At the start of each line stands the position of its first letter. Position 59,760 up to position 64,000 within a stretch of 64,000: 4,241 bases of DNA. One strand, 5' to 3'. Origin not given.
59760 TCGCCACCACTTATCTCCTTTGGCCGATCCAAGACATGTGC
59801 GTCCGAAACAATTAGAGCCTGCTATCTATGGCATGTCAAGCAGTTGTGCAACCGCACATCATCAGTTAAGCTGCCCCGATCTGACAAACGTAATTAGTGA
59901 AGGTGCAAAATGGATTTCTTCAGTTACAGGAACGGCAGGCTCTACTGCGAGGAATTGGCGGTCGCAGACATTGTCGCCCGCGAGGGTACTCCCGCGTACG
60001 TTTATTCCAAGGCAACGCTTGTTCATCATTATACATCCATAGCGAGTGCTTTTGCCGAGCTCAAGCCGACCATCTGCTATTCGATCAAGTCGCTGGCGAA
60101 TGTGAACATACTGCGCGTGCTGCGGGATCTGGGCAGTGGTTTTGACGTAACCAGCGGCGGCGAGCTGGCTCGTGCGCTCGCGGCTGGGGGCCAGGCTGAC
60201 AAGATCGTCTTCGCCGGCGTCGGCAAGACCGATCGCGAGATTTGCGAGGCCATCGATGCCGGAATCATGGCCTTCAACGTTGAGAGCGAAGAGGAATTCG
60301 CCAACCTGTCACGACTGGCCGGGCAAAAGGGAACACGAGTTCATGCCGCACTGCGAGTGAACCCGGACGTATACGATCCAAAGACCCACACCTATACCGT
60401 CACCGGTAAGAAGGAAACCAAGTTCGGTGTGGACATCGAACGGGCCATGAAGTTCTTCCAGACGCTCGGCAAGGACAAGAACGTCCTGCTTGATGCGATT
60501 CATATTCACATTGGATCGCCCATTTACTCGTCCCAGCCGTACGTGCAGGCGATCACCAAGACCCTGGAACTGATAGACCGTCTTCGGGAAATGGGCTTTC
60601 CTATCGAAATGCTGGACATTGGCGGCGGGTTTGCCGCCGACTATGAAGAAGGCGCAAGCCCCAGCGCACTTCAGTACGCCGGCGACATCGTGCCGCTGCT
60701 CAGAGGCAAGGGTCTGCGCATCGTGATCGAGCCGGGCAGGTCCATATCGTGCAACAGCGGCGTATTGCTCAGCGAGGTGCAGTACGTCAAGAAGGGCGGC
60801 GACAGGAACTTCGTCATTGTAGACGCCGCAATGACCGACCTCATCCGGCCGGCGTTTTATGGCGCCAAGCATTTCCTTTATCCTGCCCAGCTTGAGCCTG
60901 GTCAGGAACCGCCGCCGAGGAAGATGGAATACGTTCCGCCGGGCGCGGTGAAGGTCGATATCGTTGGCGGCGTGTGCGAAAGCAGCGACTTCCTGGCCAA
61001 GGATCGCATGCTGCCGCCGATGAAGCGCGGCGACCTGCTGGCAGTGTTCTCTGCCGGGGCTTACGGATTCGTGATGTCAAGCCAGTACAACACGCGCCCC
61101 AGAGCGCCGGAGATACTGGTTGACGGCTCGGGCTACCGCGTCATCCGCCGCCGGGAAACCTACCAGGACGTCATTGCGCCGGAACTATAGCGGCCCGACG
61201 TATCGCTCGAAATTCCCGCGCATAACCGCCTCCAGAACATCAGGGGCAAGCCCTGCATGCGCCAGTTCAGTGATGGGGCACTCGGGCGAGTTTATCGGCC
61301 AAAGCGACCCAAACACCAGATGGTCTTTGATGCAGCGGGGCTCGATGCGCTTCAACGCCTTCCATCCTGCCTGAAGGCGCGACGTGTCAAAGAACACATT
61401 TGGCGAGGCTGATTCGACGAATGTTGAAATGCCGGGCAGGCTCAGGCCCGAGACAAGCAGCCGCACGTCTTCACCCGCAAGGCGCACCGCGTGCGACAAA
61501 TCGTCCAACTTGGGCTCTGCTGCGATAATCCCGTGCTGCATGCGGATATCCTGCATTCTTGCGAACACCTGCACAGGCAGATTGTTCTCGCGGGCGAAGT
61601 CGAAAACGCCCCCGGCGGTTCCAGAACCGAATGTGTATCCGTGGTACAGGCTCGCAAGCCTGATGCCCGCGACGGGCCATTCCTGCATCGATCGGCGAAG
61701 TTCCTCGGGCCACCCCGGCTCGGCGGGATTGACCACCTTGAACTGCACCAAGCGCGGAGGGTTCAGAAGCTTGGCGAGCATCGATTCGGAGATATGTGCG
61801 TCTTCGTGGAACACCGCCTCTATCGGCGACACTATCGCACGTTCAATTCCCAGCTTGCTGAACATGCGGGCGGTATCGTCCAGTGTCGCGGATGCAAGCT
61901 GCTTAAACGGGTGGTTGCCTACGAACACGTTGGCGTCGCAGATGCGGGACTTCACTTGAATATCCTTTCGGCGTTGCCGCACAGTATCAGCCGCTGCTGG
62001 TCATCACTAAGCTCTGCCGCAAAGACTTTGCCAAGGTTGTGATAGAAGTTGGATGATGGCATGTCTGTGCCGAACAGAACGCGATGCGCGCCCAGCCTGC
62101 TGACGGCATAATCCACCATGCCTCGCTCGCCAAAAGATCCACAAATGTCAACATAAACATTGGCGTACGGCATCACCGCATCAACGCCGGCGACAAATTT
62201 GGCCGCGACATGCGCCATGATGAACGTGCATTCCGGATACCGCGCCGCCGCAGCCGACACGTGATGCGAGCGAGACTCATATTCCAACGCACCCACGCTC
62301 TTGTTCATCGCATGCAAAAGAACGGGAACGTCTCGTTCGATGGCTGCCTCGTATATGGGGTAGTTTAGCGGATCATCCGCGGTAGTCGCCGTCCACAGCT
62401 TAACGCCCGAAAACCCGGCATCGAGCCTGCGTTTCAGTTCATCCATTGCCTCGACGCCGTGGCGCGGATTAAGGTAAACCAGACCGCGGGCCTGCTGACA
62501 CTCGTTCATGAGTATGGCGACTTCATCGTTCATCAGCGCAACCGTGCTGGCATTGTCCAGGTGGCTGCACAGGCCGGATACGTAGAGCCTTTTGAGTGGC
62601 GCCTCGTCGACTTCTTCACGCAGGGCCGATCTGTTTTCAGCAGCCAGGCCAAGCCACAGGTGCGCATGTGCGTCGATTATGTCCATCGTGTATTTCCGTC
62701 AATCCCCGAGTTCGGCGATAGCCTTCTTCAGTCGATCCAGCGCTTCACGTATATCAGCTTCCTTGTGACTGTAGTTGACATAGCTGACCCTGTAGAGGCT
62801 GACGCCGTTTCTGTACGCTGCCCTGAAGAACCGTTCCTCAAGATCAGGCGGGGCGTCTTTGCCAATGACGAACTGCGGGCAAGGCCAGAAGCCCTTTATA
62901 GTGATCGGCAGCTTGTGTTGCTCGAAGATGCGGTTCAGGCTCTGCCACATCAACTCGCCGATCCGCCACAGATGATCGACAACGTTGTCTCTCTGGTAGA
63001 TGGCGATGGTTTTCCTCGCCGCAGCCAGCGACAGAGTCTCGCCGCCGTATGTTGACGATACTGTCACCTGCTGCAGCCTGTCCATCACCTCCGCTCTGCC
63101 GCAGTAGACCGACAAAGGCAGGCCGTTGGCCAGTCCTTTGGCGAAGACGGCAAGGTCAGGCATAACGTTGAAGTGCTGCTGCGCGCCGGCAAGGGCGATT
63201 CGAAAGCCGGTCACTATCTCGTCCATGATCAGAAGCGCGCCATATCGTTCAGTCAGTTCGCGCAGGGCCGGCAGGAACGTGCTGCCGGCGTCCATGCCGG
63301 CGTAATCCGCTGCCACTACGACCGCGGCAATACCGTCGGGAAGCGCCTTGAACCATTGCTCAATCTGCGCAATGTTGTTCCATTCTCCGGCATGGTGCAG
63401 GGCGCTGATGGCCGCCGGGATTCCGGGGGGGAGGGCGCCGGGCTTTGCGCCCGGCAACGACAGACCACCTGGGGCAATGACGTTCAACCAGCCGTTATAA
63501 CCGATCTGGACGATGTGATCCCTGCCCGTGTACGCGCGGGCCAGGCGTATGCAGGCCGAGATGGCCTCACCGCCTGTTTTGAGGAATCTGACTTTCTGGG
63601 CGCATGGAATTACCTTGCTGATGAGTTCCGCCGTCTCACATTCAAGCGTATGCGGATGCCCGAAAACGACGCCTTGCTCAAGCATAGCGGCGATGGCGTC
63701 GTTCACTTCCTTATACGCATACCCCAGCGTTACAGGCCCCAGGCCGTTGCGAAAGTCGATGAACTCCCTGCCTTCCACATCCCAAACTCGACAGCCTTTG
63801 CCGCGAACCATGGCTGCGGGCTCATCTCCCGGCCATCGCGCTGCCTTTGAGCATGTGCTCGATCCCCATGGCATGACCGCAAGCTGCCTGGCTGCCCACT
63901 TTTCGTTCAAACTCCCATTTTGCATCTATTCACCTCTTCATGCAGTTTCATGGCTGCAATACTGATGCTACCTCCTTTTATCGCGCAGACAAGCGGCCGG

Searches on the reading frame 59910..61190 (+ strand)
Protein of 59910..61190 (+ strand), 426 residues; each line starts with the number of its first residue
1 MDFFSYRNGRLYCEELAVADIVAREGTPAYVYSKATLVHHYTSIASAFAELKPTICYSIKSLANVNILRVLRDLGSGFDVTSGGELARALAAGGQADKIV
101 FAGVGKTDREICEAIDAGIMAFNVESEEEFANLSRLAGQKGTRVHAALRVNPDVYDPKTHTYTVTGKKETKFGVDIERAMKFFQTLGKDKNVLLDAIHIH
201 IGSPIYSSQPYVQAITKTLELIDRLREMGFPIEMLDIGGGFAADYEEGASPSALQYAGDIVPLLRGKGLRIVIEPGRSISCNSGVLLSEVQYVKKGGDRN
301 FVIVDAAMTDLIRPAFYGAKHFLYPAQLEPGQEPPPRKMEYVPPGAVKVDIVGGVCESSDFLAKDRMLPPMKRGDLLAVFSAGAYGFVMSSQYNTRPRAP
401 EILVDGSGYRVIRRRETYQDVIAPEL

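Call 26: search_protein_families(library=pfam, proteins=[window:59910-61190:+], max_evalue=0.00001)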
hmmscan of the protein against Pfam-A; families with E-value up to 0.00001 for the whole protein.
window:59910-61190:+ (426 aa): 2 families
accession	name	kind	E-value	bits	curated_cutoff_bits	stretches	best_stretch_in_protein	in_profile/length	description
PF02784.22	Orn_Arg_deC_N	-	4.3e-55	187.2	23.4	1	36-280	3-246/247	Pyridoxal-dependent decarboxylase, pyridoxal binding domain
PF00278.28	Orn_DAP_Arg_deC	-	6.4e-25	87.7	23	1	30-383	2-95/95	Pyridoxal-dependent decarboxylase, C-terminal sheet domain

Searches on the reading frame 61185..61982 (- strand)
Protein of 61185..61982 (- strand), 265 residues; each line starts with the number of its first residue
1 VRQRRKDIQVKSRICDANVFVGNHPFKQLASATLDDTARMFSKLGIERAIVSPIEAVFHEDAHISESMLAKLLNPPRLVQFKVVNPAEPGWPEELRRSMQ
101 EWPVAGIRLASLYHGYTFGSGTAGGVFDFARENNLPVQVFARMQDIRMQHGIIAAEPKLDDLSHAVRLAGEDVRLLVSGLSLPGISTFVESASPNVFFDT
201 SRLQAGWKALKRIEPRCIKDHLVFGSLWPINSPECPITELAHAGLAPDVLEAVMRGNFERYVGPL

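Call 26: search_protein_families(library=pfam, proteins=[window:61185-61982:-], max_evalue=0.00001)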
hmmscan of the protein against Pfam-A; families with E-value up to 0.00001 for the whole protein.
window:61185-61982:- (265 aa): 1 family
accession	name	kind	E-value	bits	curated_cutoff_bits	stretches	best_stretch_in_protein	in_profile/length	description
PF04909.20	Amidohydro_2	-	2.8e-09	37.6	26.4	1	69-257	71-282/289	Amidohydrolase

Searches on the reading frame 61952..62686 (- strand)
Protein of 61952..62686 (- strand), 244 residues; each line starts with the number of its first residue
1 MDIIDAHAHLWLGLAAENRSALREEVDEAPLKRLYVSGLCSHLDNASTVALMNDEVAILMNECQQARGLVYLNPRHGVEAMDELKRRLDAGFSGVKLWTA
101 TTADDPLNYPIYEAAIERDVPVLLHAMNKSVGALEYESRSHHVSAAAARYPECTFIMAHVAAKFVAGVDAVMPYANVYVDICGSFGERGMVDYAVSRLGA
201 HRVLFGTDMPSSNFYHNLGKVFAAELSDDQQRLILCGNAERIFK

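Call 26: search_protein_families(library=pfam, proteins=[window:61952-62686:-], max_evalue=0.00001)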
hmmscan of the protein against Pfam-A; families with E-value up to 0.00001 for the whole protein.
window:61952-62686:- (244 aa): 1 family
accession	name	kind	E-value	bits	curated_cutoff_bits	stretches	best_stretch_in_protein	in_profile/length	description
PF04909.20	Amidohydro_2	-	4.2e-26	92.8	26.4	1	4-243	1-287/289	Amidohydrolase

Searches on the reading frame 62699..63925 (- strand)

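Call 26: search_protein_families(library=pfam, proteins=[window:62699-63925:-], max_evalue=0.00001)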
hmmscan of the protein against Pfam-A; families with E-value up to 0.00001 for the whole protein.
window:62699-63925:- (408 aa): 1 family
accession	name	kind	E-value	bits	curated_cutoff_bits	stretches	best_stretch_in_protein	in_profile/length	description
PF00202.27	Aminotran_3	-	3.7e-46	158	30.5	1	36-403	10-403/403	Aminotransferase class-III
